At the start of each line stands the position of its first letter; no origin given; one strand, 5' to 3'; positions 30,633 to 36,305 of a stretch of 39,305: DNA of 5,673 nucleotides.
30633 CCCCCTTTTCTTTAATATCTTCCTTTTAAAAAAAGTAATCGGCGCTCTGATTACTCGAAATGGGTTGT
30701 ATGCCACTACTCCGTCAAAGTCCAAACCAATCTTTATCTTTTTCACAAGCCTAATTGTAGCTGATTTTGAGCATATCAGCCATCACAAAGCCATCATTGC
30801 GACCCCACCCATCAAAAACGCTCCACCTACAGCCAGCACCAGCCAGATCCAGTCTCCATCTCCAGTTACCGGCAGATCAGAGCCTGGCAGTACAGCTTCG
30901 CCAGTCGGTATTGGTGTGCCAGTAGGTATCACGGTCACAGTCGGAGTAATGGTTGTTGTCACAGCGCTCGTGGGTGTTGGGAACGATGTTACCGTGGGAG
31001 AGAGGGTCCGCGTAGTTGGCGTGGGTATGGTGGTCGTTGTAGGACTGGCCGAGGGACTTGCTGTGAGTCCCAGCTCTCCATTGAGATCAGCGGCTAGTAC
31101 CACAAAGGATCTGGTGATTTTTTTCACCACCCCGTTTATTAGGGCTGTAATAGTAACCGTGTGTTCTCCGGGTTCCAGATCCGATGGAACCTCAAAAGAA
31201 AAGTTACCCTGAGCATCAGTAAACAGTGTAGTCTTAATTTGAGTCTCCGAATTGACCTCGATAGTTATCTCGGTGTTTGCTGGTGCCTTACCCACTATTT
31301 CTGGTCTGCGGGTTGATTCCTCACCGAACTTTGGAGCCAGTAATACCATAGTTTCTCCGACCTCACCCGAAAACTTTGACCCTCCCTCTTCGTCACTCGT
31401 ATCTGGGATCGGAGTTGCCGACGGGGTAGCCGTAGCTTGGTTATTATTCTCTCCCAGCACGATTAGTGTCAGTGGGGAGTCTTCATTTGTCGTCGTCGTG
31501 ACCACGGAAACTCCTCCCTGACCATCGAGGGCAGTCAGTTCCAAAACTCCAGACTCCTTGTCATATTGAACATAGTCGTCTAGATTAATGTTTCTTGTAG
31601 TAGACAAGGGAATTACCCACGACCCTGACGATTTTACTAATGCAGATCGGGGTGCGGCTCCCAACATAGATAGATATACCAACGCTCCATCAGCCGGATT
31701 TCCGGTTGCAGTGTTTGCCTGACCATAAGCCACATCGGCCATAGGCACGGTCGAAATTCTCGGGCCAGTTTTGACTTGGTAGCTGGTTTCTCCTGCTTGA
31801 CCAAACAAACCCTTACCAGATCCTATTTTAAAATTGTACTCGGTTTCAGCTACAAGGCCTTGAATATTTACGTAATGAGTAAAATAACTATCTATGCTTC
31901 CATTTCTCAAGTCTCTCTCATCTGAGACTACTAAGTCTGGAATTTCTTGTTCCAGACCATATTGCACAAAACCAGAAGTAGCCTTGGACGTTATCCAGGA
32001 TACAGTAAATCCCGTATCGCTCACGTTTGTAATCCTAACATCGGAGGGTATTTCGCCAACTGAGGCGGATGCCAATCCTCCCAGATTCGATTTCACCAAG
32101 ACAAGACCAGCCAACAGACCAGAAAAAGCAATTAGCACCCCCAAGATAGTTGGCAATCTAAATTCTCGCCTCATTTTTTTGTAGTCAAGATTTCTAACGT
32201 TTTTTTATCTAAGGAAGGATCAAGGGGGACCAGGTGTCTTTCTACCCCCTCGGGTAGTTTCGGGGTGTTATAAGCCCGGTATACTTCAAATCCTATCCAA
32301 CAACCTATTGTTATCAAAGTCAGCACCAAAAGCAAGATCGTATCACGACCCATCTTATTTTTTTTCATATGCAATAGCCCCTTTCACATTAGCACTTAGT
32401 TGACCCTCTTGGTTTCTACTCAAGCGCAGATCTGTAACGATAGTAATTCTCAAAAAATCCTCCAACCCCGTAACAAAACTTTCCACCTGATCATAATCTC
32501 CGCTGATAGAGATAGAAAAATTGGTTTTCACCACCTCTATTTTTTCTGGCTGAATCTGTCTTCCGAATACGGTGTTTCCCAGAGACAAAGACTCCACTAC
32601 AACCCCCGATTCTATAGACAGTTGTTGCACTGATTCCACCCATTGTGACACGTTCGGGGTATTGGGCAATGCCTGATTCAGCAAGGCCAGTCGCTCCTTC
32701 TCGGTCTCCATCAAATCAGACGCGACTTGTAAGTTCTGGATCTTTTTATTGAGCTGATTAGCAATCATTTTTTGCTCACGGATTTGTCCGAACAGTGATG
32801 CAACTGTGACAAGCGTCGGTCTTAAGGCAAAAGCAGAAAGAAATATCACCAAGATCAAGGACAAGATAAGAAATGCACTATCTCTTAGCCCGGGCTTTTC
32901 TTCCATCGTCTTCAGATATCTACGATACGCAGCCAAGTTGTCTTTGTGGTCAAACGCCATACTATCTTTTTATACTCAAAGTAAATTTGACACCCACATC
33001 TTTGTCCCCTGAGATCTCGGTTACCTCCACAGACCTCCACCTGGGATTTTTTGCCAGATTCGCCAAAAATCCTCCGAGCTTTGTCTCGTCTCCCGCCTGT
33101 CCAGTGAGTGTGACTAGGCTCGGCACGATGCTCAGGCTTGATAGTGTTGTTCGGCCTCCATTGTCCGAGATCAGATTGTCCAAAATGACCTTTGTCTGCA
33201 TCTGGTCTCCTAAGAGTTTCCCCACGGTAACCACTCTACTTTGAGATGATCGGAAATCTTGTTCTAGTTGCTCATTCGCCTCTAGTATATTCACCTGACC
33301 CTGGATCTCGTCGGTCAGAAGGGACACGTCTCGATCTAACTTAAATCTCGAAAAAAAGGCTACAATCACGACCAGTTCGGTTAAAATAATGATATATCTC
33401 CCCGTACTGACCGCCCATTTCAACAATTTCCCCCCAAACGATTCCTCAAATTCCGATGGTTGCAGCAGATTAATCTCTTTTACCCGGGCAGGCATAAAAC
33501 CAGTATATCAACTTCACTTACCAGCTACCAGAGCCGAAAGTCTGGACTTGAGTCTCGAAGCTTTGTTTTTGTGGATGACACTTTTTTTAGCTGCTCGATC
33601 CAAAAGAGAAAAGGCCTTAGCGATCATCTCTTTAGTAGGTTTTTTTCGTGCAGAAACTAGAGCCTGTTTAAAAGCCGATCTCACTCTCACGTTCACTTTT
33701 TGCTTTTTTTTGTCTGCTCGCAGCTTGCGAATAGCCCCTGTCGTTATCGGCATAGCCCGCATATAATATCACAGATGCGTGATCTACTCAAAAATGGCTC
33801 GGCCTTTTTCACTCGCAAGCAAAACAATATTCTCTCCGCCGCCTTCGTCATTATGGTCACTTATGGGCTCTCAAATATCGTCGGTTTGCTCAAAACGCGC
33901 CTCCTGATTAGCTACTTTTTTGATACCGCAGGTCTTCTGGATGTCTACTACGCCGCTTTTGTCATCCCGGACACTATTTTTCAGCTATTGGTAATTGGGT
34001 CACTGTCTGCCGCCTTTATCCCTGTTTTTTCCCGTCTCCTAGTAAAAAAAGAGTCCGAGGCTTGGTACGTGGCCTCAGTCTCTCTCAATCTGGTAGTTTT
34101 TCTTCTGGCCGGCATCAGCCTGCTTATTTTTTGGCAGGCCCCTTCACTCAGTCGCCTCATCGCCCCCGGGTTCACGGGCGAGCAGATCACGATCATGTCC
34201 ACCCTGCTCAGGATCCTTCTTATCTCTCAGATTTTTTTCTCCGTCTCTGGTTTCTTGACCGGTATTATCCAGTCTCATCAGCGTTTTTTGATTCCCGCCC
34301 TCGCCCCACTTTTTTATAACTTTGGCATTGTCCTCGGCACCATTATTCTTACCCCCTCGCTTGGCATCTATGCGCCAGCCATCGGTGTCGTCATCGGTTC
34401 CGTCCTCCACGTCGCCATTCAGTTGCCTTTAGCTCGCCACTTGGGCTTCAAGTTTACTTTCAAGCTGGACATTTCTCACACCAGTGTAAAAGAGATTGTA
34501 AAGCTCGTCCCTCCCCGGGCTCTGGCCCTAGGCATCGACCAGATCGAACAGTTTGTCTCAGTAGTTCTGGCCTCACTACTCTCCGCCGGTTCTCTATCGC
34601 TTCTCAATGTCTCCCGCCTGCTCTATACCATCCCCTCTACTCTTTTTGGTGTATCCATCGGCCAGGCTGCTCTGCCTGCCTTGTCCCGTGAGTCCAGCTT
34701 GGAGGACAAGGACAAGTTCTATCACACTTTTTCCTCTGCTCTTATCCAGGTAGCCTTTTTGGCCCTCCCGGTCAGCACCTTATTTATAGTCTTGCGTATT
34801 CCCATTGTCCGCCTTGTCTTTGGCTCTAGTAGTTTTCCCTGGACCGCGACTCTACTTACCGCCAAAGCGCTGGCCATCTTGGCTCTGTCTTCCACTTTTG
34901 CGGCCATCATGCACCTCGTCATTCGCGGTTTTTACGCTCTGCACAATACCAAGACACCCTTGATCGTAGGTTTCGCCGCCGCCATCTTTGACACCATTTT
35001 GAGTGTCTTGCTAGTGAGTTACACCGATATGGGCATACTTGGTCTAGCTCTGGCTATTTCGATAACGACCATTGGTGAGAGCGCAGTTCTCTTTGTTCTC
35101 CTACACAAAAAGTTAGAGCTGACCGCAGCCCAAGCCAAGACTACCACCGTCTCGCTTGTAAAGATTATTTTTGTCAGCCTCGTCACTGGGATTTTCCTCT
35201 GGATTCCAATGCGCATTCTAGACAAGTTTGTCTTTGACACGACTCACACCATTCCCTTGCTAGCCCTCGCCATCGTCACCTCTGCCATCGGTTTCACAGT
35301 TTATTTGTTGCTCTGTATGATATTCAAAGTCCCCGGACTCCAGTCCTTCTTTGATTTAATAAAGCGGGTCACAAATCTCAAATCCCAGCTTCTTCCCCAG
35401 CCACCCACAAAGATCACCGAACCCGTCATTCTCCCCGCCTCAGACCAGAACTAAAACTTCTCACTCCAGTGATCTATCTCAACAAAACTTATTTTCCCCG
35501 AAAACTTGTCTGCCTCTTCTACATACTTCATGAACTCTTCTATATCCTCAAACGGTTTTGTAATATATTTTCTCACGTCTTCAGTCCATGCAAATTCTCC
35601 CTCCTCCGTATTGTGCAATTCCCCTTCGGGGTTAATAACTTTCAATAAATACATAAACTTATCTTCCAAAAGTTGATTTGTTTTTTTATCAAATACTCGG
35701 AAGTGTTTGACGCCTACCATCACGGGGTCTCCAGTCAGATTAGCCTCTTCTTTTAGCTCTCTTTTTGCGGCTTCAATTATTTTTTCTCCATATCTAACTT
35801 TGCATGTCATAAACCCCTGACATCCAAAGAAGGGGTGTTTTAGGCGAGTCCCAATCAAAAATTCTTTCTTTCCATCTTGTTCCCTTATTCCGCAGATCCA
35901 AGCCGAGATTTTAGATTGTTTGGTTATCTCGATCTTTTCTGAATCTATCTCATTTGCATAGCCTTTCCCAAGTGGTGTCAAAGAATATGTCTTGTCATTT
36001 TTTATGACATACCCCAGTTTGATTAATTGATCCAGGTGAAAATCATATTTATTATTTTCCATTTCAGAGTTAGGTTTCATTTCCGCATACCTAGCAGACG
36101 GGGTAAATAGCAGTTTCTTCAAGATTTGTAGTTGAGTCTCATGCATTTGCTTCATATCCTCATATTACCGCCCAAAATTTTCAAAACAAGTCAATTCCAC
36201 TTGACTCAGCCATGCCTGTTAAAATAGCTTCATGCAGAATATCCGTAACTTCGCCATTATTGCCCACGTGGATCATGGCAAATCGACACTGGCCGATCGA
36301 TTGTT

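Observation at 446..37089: Dispersed family of heptamer-phased (7-nt/21-nt) quasi-repeat cassettes embedded in-frame in unrelated genes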

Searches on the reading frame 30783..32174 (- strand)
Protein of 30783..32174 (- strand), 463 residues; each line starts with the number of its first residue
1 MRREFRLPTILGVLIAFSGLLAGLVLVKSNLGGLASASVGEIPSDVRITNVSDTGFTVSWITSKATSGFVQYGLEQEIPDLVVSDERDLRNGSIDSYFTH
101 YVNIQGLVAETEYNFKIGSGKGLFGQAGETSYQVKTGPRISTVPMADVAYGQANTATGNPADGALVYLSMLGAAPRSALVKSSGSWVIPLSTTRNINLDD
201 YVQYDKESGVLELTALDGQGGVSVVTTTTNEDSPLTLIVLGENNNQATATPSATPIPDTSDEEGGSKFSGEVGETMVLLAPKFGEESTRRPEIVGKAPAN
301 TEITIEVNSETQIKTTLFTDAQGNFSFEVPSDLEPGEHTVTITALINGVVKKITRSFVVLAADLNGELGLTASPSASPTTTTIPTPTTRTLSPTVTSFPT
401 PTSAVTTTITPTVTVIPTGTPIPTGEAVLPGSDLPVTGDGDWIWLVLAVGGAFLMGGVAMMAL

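Call 65: search_protein_families(library=pfam, proteins=[window:30783-32174:-], max_evalue=0.00001)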
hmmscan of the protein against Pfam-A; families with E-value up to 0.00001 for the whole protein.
window:30783-32174:- (463 aa): 2 families
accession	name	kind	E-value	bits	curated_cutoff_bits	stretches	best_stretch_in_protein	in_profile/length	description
PF16656.11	Pur_ac_phosph_N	-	3.1e-09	37.7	30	1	44-122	2-83/93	Purple acid Phosphatase, N-terminal domain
PF00041.27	fn3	-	1.6e-06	28.7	25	1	43-118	3-67/84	Fibronectin type III domain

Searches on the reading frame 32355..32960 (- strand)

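Call 65: search_protein_families(library=pfam, proteins=[window:32355-32960:-], max_evalue=0.00001)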
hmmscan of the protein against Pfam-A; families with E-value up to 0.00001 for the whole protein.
window:32355-32960:- (201 aa): 1 family
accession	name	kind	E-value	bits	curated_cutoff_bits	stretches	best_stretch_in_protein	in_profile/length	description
PF04350.18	PilO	-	3.8e-11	43.8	22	1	65-192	13-136/145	Pilus assembly protein, PilO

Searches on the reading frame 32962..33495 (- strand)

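Call 65: search_protein_families(library=pfam, proteins=[window:32962-33495:-], max_evalue=0.00001)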
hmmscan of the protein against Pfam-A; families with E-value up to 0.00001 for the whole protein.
window:32962-33495:- (177 aa): 1 family
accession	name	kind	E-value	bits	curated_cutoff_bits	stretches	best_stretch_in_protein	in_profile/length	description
PF05137.18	PilN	-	3.1e-06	27.6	22.8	1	115-176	13-77/78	Fimbrial assembly protein (PilN)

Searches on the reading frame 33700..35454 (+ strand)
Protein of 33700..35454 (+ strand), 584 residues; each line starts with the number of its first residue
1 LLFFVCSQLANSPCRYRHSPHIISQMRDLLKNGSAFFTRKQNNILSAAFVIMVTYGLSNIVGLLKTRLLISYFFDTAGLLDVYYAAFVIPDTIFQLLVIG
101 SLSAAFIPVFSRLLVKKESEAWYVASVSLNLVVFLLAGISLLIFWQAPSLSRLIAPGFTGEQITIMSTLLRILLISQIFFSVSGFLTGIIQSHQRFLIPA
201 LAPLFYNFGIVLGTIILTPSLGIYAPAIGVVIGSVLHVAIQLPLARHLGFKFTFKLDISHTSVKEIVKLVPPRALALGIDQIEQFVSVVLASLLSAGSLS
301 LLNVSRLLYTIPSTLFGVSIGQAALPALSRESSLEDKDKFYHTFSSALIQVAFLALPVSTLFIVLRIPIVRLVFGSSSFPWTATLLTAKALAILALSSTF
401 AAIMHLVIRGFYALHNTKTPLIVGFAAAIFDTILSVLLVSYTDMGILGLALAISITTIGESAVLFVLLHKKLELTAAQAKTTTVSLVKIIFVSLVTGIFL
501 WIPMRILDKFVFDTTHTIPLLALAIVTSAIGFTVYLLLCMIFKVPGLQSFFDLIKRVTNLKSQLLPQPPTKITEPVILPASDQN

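Call 65: search_protein_families(library=pfam, proteins=[window:33700-35454:+], max_evalue=0.00001)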
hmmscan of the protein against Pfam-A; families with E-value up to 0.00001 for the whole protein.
window:33700-35454:+ (584 aa): 2 families
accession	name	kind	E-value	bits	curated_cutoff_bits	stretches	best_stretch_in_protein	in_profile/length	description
PF03023.19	MurJ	-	1.7e-78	264.7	27.4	1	71-511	2-441/451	Lipid II flippase MurJ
PF13440.11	Polysacc_synt_3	-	1.2e-08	35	23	1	110-377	32-287/293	Polysaccharide biosynthesis protein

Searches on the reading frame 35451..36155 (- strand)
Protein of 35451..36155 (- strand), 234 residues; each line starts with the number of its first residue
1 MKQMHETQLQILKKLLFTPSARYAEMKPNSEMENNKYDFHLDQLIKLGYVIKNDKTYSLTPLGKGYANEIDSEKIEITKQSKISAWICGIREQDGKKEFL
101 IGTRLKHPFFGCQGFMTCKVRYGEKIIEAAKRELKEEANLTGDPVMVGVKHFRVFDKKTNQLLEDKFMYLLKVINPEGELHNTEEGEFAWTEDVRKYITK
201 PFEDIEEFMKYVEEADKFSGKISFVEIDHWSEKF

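Call 65: search_protein_families(library=pfam, proteins=[window:35451-36155:-], max_evalue=0.00001)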
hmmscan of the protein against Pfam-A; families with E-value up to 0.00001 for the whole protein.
window:35451-36155:- (234 aa): 1 family
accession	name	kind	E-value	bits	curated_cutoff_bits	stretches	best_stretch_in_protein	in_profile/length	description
PF00293.34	NUDIX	-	4.2e-08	33.7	21.1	1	85-189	6-108/134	NUDIX domain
